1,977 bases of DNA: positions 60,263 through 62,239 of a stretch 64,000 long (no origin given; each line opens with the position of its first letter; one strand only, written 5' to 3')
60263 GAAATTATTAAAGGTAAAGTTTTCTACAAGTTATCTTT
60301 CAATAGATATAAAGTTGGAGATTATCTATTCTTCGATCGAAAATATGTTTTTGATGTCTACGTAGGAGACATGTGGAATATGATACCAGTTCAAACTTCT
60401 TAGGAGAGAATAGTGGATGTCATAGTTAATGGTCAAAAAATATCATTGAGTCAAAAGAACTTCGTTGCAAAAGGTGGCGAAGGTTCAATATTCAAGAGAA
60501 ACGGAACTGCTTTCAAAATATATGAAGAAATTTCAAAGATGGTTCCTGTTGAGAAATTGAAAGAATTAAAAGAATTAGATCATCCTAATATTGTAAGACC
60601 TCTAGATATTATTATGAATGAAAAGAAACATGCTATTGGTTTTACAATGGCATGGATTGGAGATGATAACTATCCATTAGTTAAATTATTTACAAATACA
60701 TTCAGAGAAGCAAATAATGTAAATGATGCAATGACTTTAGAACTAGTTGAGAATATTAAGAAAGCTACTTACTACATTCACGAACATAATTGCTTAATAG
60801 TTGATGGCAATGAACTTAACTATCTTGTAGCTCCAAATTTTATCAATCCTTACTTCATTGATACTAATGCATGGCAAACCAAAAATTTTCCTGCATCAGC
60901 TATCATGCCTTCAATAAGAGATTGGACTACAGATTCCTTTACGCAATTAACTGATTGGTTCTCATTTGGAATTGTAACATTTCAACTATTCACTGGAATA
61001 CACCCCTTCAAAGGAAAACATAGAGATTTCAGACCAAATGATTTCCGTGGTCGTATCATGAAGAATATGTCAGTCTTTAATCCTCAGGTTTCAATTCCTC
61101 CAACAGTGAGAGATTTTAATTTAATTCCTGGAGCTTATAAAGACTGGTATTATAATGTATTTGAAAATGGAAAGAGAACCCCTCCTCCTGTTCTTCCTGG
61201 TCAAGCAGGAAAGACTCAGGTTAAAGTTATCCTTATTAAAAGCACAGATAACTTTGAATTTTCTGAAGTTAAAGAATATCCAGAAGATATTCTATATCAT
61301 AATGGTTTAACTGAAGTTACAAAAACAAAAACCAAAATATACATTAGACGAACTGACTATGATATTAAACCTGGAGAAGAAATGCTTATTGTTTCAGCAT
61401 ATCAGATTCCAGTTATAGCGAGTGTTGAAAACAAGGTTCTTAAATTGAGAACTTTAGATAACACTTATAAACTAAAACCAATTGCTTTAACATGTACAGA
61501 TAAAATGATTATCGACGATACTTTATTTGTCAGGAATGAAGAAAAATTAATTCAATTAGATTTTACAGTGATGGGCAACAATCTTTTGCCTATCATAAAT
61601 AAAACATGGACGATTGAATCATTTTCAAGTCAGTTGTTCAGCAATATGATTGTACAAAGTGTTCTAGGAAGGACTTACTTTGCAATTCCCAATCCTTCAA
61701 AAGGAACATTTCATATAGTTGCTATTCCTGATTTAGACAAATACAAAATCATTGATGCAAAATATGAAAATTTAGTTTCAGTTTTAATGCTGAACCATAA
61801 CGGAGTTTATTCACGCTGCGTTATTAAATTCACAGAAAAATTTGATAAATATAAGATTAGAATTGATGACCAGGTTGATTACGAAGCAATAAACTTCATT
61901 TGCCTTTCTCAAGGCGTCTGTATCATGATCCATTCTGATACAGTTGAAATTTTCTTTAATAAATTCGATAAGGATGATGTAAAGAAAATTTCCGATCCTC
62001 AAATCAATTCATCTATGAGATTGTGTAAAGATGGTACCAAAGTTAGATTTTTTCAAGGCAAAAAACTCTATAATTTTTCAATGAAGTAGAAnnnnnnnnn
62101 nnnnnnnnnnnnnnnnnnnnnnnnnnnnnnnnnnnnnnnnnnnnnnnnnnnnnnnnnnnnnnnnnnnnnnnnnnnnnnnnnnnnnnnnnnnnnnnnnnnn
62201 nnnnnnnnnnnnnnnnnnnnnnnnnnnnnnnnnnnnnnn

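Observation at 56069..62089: Signalling-type module: vWA protein, metallophosphoesterase, PP2C-like phosphatase and eukaryotic-like kinase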

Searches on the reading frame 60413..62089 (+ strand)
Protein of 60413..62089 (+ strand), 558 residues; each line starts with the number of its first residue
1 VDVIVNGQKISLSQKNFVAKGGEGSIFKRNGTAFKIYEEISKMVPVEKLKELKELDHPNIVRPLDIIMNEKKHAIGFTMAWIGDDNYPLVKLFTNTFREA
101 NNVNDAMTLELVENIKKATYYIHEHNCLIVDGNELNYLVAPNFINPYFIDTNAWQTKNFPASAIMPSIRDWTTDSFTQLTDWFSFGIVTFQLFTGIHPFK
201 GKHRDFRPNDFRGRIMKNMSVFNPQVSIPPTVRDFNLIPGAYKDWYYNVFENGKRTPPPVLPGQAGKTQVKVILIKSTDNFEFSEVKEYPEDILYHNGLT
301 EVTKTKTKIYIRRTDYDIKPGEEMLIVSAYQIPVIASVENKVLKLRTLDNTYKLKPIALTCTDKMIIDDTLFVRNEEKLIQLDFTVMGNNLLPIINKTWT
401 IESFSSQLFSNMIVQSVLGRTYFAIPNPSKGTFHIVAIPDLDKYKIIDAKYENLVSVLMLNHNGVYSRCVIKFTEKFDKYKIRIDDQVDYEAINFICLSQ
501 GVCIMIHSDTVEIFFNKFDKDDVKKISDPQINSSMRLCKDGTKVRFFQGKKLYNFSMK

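Call 3: search_protein_families(library=pfam, proteins=[window:60413-62089:+], max_evalue=0.1)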
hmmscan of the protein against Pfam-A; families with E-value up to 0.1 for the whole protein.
window:60413-62089:+ (558 aa): 2 families
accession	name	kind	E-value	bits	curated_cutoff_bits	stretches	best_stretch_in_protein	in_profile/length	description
PF00069.31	Pkinase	-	6e-08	32.8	31.7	2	49-131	49-123/263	Protein kinase domain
PF07714.23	PK_Tyr_Ser-Thr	-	3.8e-05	23.6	23.1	0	46-128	49-124/258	Protein tyrosine and serine/threonine kinase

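Call 4: search_protein_families(library=padloc, proteins=[window:60413-62089:+], max_evalue=0.1)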
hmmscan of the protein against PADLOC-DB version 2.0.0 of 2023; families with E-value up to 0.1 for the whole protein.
window:60413-62089:+ (558 aa): 7 families
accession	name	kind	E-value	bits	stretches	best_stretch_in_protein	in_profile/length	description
PDLC04138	mad6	-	1.6e-06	25.3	1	175-206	232-263/659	mads_6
PDLC04047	PD-T4-6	-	0.0009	16.4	1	177-203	190-216/327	-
PDLC03920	MkoA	-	0.0013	15.1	1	47-202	60-222/1112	-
PDLC04048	PD-T4-6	-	0.0077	13.6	1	51-202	64-215/354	-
PDLC04057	PD-T4-6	-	0.0083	13.2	0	176-203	187-214/443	-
PDLC04040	PD-T4-6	-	0.077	9.7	0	180-202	186-208/547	-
PDLC04054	PD-T4-6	-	0.079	10.4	0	54-139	66-144/347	-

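Call 5: search_protein_families(library=phrogs, proteins=[window:60413-62089:+], max_evalue=0.01)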
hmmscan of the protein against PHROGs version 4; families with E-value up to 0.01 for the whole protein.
window:60413-62089:+ (558 aa): 1 family
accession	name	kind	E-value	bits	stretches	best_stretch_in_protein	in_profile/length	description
phrog_2361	-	other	0.0087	16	0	49-127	62-131/415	serine-threonine kinase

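Call 11: search_solved_structures(query=window:60413-62089:+, max_evalue=1, show_alignments=2)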
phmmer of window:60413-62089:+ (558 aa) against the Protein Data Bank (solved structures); distinct sequences matched with E-value up to 1: 85 (the best 60 are shown).
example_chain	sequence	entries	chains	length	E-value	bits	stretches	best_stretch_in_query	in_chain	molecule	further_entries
3ubd_A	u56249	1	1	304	0.0016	20.2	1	176-205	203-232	Ribosomal protein S6 kinase alpha-3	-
4el9_A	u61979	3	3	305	0.0016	20.2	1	176-205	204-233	Ribosomal protein S6 kinase alpha-3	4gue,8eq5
7opo_A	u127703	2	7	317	0.0017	20.1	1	176-205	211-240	Ribosomal protein S6 kinase alpha-3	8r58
8xfy_A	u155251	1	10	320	0.0018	20.1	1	176-205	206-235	Ribosomal protein S6 kinase alpha-3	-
4nus_A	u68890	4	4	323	0.0018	20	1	176-205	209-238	Ribosomal protein S6 kinase alpha-3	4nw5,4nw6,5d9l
3g51_A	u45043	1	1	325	0.0018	20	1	176-205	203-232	Ribosomal protein S6 kinase alpha-3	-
5d9k_A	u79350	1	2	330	0.0018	20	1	176-205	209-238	Ribosomal protein S6 kinase alpha-3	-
6g76_A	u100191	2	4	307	0.0052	18.5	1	176-208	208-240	Ribosomal protein S6 kinase alpha-6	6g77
6g78_A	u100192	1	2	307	0.0052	18.5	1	176-208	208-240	Ribosomal protein S6 kinase alpha-6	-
7xqk_A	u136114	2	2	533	0.028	16.1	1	45-77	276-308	Glutathione S-transferase class-mu 26 kDa isozyme,Cyclin-dependent kinase 3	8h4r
2wtk_C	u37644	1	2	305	0.032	15.9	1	48-202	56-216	SERINE/THREONINE-PROTEIN KINASE 11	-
2z7q_A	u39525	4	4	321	0.056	15.1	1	177-205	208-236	Ribosomal protein S6 kinase alpha-1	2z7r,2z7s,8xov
8vsu_C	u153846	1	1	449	0.11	14.1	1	48-202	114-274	Serine/threonine-protein kinase STK11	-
9gla_A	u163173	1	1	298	0.17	13.5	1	45-77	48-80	Cyclin-dependent kinase 2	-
4eok_A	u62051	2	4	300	0.17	13.5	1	45-77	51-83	Cyclin-dependent kinase 2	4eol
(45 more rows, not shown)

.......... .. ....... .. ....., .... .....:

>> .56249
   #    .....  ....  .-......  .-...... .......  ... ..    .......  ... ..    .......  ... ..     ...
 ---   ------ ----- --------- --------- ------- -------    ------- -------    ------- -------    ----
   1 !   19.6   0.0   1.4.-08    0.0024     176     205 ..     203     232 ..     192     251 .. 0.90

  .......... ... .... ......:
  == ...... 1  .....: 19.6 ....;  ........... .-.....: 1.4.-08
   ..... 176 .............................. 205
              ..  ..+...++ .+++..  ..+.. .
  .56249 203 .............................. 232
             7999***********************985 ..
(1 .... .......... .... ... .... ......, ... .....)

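Call 14: find_homologous_proteins(query=window:60413-62089:+)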
Query window:60413-62089:+ (558 aa): 1212 proteins with E <= 0.001 among 6121 candidates; the best 120 are listed.
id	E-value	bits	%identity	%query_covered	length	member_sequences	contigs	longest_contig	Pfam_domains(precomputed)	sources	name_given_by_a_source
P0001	0.0e+0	1279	100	100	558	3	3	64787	PF00069.32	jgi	jgi:serine/threonine protein kinase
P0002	0.0e+0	1143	87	100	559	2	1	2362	PF00069.32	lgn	-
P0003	0.0e+0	1082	81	100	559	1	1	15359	-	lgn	-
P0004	0.0e+0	1064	80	100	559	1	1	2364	PF00069.32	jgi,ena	-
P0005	0.0e+0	1059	79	100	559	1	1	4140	-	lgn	-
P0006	0.0e+0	1056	79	100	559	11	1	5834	-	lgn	-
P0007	0.0e+0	1056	79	100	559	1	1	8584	-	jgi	jgi:serine/threonine protein kinase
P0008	0.0e+0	1012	76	100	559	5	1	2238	-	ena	-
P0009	7.9e-274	927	71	100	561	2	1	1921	-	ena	-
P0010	9.5e-215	732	56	100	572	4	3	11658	-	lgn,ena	-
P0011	5.3e-214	730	56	100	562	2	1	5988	-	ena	-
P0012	2.6e-213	728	56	100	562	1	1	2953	-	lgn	-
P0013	9.0e-213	726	58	100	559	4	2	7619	-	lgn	-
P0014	8.5e-210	716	56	100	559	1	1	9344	-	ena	-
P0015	1.7e-209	715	56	100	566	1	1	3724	-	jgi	jgi:hypothetical protein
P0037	1.9e-202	692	52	100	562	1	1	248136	-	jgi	jgi:hypothetical protein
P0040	4.8e-202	690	55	100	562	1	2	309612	-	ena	-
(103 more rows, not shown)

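Call 15: find_encoding_contigs(protein=P0037, flank=10000, max_places=2)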
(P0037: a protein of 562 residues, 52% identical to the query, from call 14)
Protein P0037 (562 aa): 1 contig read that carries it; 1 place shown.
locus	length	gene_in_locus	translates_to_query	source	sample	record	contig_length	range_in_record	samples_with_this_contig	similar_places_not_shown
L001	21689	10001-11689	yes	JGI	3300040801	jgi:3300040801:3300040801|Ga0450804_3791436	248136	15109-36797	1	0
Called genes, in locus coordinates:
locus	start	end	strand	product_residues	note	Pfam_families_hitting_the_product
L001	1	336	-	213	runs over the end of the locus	-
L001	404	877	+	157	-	-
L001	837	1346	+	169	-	PF08719:NADAR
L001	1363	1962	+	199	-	PF00149:Metallophos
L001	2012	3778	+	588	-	PF01145:Band_7 (weak)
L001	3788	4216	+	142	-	PF00075:RNase_H, PF13456:RVT_3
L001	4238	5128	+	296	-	-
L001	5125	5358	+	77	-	-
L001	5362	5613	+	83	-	-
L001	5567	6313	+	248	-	-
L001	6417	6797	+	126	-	-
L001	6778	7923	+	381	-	-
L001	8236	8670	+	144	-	-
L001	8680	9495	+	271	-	PF13672:PP2C_2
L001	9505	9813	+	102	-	-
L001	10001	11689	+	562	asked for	-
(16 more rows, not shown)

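Call 16: find_encoding_contigs(protein=P0040, flank=10000, max_places=2)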
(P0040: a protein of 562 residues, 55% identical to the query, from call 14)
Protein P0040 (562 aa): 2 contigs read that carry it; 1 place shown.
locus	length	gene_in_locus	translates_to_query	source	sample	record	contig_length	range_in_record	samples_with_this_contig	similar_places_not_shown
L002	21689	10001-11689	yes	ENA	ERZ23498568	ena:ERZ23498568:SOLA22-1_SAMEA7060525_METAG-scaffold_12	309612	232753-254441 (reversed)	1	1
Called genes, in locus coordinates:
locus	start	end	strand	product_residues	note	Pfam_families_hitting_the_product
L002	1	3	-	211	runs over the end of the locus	-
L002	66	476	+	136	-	-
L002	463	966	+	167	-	PF08719:NADAR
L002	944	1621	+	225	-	PF00149:Metallophos, PF12850:Metallophos_2 (faint)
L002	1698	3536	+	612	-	-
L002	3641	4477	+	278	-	-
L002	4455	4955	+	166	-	-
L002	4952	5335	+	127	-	PF00075:RNase_H (weak), PF13456:RVT_3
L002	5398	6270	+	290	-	-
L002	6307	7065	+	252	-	-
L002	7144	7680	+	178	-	-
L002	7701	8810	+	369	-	-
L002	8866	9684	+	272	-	PF13672:PP2C_2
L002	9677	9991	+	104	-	-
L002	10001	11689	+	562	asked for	-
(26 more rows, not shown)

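Call 17: search_dna_similar(collection=phages, mode=protein, query=window:60413-62089:+, max_evalue=0.001, max_rows=30)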
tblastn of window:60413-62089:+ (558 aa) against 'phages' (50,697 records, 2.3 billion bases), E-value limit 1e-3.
Records with a match: 3; places in all: 3; records where one place covers at least 80% of the query: 2.
Best place of each record, by identity: <60% 3.
By first word of the organism name: uncultured 3.
By host as written in the record: - 3.
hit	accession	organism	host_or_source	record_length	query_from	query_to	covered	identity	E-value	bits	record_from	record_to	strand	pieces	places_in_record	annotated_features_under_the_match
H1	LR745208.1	uncultured phage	metagenomic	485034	4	558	99%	31.3%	4e-85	294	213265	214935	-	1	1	record has no annotation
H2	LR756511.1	uncultured phage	metagenomic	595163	10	558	98%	31.1%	2e-84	293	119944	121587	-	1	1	record has no annotation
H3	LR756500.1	uncultured phage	metagenomic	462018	5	255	45%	25.7%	5e-19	97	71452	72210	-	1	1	record has no annotation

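Call 24: search_protein_families(library=ncbifam, proteins=[window:60413-62089:+], max_evalue=0.1)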
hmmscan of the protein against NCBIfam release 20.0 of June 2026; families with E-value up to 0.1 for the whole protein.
window:60413-62089:+ (558 aa): 1 family
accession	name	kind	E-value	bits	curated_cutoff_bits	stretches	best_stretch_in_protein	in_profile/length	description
NF047741.1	antiphage_MADS6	equivalog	0.0027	16.3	460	1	174-202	378-406/612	methylation-associated defense system protein kinase MAD6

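Call 26: predict_structure(alignment_id=A1)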
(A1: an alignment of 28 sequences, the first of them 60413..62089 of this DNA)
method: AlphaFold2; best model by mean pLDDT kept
length: 558 residues; sequences in the alignment: 28
mean_pLDDT: 88.9   pTM: 0.52
mean pLDDT of the five models: 88.9, 88.7, 87.1, 86.6, 85.6
residues with pLDDT >= 90: 370; 70-90: 163; 50-70: 12; < 50: 13
segments of 3 or more residues with pLDDT < 50: 262-273
pLDDT, mean of each block of 10 residues (from residue 1): 93 90 85 90 88 91 93 92 89 92 92 92 89 70 91 87 80 88 92 93 89 94 90 87 95 91 39 66 90 89 92 88 85 92 90 89 91 94 90 92 91 93 91 93 95 96 92 95 90 91 91 94 89 88 89 89
secondary structure, 60 per line:
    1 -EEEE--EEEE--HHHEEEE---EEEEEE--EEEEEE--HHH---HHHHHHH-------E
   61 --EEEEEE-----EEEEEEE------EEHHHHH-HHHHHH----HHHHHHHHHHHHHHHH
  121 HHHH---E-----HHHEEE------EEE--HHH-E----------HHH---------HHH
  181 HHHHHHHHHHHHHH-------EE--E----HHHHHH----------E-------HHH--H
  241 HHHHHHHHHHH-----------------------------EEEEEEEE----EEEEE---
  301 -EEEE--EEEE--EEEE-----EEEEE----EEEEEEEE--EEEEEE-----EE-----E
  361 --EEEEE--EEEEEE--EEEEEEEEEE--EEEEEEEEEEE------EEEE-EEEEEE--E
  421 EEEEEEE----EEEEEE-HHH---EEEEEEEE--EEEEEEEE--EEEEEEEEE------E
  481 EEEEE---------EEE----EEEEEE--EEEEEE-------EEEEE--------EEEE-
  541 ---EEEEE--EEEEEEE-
elements in order: E2-5 E8-11 E17-20 E24-29 E32-37 H46-52 E63-68 E74-80 H89-93 H95-100 H105-124 E137-139 E146-148 H178-194 H211-216 H240-251 E281-288 E293-297 E302-305 E308-311 E314-317 E323-327 E332-339 E342-347 E363-367 E370-375 E378-387 E390-400 E407-410 E412-417 E420-427 E432-437 E445-452 E455-462 E465-473 E480-485 E495-497 E502-507 E510-515 E523-527 E536-539 E544-548 E551-557

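Call 29: fold_search(model_id=the predicted structure, library=pdb)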
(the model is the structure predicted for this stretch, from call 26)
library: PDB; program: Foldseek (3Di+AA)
matches with E <= 10: 1846; with E <= 0.001: 1207
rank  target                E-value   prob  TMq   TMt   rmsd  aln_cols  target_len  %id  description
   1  8u7h                  2.5e-11  1.00  0.33  0.19  17.4       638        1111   13  Cryo-EM structure of LRRK2 bound to type I inhibitor GNE-7915 (released 2024-01-31)
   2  9ci3_A                3.3e-10  1.00  0.31  0.14  17.2       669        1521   13  Structure of the LRRK2/14-3-3 complex (released 2025-09-03)
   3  8u8b_A                2.8e-09  1.00  0.30  0.12  18.8       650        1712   11  Cryo-EM structure of LRRK2 bound to type II inhibitor rebastinib (released 2024-01-31)
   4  7lhw                  5.3e-08  1.00  0.31  0.12  17.8       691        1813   12  Structure of the LRRK2 monomer (released 2021-06-16)
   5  1v0o_A                1.9e-07  1.00  0.31  0.59   7.2       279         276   16  Structure of P. falciparum PfPK5-Indirubin-5-sulphonate ligand complex (released 2004-04-07)
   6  3eid_A                1.9e-07  1.00  0.31  0.56   6.4       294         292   18  CDK2/CyclinA complexed with a pyrazolopyridazine inhibitor (released 2008-10-21)
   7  9cho                  2.4e-07  1.00  0.30  0.12  17.6       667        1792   13  Autoinhibited full-length LRRK2(I2020T) on microtubules with MLi-2 (released 2024-12-25)
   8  9r2i_C                2.8e-07  1.00  0.32  0.47   6.2       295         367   14  Cryo-EM structure of the complex CDK16:CCNY:14-3-3 (released 2026-03-25)
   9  8tzb_A                3.1e-07  1.00  0.30  0.20  16.4       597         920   12  Structure of the C-terminal half of LRRK2 bound to GZD-824 (I2020T mutant) (released 2023-12-06)
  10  7vdq_A                3.3e-07  1.00  0.32  0.57   6.2       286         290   17  The structure of cyclin-dependent kinase 5 (CDK5) in complex with p25 and Compound 7 (released 2022-03-09)
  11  3o0g_B                3.8e-07  1.00  0.31  0.60   6.7       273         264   18  Crystal Structure of Cdk5:p25 in complex with an ATP analogue (released 2011-01-26)
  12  4y73_C                5.0e-07  1.00  0.29  0.50   6.2       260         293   15  Crystal structure of IRAK4 kinase domain with inhibitor (released 2015-05-20)
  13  8br7_AAA              8.4e-07  1.00  0.30  0.55   5.7       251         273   16  Discovery of IRAK4 Inhibitors BAY1834845 and BAY1830839 (released 2024-01-31)
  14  6tia_A                8.4e-07  1.00  0.31  0.53   5.6       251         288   15  IRAK4 IN COMPLEX WITH inhibitor (released 2020-10-28)
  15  7xqk_A                8.8e-07  1.00  0.32  0.58   7.0       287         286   16  The Crystal Structure of CDK3 and CyclinE1 Complex from Biortus. (released 2023-05-17)
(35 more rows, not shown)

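Call 36: find_related_loci(query=A1, collection=viral_contigs, flank=10000)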
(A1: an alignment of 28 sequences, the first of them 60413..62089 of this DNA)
Query A1 (558 aa) in viral_contigs; peptide patterns used: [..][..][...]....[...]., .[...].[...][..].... (x = any residue, [..] = any of these).
107 stretches matched a pattern; 46 encode a relative of the query (tblastn E <= 1e-3); 46 distinct loci.
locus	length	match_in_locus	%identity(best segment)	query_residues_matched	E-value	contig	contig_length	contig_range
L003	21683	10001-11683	52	1-558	0e+0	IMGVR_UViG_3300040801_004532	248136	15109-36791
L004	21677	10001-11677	53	1-558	0e+0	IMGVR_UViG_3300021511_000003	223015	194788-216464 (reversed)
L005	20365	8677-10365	49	1-558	0e+0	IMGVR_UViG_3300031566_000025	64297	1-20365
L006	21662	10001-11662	46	8-558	4e-167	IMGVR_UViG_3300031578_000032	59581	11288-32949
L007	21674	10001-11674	44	10-558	3e-150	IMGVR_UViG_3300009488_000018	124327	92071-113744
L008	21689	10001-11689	41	1-558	2e-138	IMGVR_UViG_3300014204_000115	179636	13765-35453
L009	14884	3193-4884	36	1-557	3e-126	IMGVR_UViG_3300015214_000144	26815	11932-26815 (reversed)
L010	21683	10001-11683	39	10-558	2e-126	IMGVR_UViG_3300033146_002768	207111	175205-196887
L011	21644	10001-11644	39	11-558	3e-122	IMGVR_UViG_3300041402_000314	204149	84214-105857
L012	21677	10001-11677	36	1-557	9e-118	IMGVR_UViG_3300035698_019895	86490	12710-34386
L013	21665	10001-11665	37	9-558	2e-113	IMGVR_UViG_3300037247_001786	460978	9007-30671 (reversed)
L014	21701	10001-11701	37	1-558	7e-113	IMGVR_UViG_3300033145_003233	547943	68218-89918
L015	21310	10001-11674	33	3-558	7e-107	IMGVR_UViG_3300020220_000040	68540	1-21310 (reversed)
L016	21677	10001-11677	35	6-553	1e-103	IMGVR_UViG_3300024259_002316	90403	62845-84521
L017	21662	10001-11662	35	4-558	4e-103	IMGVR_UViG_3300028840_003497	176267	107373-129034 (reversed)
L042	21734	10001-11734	33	1-558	2e-100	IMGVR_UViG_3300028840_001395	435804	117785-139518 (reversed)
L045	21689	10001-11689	31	5-558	2e-81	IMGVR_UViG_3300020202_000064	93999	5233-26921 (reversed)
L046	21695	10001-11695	33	3-558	2e-100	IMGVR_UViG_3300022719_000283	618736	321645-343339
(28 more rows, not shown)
